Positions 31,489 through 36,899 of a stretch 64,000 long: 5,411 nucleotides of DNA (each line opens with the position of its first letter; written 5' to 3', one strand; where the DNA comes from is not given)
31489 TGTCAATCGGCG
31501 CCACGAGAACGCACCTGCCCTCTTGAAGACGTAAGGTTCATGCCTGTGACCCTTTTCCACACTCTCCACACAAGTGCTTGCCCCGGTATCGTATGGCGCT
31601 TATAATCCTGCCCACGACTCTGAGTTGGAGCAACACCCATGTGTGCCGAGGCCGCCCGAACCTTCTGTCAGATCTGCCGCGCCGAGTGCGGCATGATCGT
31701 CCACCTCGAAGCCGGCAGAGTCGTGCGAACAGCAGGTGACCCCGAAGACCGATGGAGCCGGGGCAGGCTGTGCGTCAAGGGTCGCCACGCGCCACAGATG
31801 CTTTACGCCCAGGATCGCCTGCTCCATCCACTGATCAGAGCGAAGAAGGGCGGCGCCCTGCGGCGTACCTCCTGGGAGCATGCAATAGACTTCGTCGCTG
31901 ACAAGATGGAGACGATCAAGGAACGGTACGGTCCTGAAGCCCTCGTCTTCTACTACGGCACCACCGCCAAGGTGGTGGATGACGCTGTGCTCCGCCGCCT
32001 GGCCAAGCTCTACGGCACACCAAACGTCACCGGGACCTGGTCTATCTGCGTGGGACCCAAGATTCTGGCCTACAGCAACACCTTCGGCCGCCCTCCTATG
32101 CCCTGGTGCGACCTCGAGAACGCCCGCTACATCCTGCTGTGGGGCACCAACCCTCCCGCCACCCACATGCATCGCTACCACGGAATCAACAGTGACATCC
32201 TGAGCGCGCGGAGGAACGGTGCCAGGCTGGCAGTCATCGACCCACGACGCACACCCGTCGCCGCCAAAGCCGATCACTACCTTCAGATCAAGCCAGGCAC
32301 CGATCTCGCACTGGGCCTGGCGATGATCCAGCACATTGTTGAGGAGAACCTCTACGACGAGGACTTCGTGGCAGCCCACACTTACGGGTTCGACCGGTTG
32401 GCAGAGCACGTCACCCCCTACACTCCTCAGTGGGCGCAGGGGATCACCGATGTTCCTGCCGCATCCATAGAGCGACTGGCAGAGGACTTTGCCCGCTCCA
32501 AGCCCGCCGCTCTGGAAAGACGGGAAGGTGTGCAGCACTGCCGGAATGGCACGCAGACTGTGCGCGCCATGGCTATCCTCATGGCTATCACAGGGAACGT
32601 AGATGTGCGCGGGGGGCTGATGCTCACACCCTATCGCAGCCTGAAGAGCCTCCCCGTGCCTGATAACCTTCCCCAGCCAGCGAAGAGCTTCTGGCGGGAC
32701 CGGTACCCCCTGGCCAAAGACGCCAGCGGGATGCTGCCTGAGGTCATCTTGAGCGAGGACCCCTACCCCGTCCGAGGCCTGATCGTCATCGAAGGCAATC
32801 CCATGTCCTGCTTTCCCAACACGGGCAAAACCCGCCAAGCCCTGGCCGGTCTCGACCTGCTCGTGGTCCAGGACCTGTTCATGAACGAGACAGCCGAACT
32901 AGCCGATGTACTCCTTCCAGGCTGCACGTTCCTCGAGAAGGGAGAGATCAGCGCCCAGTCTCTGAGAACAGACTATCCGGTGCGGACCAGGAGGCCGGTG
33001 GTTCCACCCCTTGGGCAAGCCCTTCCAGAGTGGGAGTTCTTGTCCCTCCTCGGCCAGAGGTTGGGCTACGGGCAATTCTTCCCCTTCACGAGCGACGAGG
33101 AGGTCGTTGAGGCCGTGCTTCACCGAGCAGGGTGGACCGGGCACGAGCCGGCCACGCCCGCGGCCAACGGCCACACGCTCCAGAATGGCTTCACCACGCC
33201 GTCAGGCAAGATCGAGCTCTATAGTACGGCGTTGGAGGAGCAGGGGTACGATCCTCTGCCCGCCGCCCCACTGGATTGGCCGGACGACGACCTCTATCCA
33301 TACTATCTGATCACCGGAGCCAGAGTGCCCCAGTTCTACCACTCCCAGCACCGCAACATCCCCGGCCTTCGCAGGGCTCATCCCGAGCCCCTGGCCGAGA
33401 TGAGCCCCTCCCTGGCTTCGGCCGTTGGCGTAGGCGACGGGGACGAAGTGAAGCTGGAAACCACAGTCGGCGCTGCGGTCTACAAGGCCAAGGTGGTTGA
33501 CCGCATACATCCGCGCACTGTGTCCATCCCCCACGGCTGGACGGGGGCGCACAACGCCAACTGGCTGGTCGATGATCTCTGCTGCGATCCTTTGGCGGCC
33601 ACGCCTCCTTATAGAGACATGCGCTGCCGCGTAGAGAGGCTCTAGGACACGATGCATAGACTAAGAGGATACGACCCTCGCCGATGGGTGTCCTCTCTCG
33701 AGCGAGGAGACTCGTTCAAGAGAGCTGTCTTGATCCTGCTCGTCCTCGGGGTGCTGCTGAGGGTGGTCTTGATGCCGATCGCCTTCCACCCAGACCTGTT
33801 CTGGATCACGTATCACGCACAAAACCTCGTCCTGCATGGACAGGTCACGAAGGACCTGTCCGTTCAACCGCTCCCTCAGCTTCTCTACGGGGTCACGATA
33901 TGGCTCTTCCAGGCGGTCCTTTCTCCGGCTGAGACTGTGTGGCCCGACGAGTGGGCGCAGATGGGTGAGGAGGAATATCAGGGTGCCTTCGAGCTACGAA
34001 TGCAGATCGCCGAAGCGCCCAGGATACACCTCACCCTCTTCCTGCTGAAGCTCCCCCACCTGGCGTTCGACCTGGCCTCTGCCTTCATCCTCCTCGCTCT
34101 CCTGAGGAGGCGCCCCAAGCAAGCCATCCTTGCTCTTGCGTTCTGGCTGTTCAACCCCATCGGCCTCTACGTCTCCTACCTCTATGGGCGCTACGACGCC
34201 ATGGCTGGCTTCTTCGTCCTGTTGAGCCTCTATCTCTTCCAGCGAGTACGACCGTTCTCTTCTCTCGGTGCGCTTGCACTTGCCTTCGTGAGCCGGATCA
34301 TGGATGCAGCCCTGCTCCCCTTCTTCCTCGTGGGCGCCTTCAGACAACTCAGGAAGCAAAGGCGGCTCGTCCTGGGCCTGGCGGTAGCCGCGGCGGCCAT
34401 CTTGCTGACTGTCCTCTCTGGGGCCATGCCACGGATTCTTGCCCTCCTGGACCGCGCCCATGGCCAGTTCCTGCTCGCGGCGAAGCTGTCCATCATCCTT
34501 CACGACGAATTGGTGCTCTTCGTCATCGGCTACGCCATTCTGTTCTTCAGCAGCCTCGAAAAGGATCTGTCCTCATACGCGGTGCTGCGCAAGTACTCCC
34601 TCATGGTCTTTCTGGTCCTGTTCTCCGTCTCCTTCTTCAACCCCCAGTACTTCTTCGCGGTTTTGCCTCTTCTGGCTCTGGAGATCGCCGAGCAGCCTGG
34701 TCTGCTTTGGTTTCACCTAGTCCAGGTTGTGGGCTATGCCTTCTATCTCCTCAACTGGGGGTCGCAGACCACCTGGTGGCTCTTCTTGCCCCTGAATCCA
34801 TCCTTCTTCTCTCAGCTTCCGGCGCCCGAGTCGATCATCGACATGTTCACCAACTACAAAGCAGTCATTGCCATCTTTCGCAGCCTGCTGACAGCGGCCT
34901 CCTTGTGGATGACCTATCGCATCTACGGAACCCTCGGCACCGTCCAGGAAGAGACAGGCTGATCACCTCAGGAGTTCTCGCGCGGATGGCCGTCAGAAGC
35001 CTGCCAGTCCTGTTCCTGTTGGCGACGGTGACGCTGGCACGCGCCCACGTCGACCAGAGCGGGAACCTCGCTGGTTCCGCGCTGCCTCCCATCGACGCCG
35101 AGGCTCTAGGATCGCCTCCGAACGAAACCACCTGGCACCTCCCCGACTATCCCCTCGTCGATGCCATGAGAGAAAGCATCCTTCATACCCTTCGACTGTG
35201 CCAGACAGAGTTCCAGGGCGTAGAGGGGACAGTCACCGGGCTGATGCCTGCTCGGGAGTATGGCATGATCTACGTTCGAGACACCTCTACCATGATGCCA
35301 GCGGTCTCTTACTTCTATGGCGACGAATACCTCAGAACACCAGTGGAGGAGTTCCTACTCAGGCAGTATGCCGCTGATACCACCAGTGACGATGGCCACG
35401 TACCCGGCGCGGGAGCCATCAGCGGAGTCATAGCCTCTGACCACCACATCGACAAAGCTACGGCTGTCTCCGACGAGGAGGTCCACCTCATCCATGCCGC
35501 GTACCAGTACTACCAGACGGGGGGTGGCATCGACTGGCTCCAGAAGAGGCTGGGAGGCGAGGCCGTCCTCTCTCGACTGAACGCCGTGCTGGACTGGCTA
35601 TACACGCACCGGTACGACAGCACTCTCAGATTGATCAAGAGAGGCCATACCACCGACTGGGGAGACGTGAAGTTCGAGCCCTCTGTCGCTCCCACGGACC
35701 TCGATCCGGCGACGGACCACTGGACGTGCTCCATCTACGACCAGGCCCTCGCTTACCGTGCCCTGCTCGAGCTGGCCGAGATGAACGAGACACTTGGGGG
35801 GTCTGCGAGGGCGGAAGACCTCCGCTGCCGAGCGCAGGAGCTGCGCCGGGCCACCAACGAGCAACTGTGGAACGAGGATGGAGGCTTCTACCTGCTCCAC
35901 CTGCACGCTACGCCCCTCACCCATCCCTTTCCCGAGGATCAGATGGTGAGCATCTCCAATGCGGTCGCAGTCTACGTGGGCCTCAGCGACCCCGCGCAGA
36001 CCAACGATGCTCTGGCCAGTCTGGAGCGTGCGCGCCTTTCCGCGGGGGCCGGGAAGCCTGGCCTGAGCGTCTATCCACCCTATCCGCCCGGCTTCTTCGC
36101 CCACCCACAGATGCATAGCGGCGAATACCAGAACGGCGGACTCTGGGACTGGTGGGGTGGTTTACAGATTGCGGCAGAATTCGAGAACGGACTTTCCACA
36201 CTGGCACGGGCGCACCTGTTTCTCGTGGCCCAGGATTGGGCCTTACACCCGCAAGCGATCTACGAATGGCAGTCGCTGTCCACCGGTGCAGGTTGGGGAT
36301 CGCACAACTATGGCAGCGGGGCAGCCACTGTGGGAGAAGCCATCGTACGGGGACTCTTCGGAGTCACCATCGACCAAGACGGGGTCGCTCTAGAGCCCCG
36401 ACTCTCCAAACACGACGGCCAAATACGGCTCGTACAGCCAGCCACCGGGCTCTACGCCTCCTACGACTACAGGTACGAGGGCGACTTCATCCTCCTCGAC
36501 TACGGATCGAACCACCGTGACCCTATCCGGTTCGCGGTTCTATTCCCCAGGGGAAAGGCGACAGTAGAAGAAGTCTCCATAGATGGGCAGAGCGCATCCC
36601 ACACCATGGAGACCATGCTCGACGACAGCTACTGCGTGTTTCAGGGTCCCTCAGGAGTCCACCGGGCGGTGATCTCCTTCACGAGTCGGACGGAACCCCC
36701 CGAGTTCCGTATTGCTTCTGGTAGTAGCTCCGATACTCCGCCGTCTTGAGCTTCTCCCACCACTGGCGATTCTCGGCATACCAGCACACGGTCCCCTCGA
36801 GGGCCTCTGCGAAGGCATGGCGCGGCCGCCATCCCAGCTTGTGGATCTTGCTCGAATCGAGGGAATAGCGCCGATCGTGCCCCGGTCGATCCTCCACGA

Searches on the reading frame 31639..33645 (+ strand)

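Call 32: search_protein_families(library=pfam, proteins=[window:31639-33645:+], max_evalue=0.00001)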
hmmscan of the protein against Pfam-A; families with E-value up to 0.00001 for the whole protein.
window:31639-33645:+ (668 aa): 3 families
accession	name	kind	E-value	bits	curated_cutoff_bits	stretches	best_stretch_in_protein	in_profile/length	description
PF00384.28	Molybdopterin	-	1.2e-44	153.3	24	1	60-471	1-350/353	Molybdopterin oxidoreductase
PF01568.27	Molydop_binding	-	4e-22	78.8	26.8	1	556-660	2-108/110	Molydopterin dinucleotide binding domain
PF04879.21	Molybdop_Fe4S4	-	7.3e-13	48.7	22.7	1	6-56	4-54/55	Molybdopterin oxidoreductase Fe4S4 domain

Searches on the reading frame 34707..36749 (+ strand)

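Call 32: search_protein_families(library=pfam, proteins=[window:34707-36749:+], max_evalue=0.00001)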
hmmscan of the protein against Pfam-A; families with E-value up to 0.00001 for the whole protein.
window:34707-36749:+ (680 aa): 1 family
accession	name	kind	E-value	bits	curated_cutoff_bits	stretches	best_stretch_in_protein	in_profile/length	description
PF22422.2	MGH1-like_GH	-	1.8e-06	28.2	27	0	346-535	176-353/356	Mannosylglycerate hydrolase MGH1-like glycoside hydrolase domain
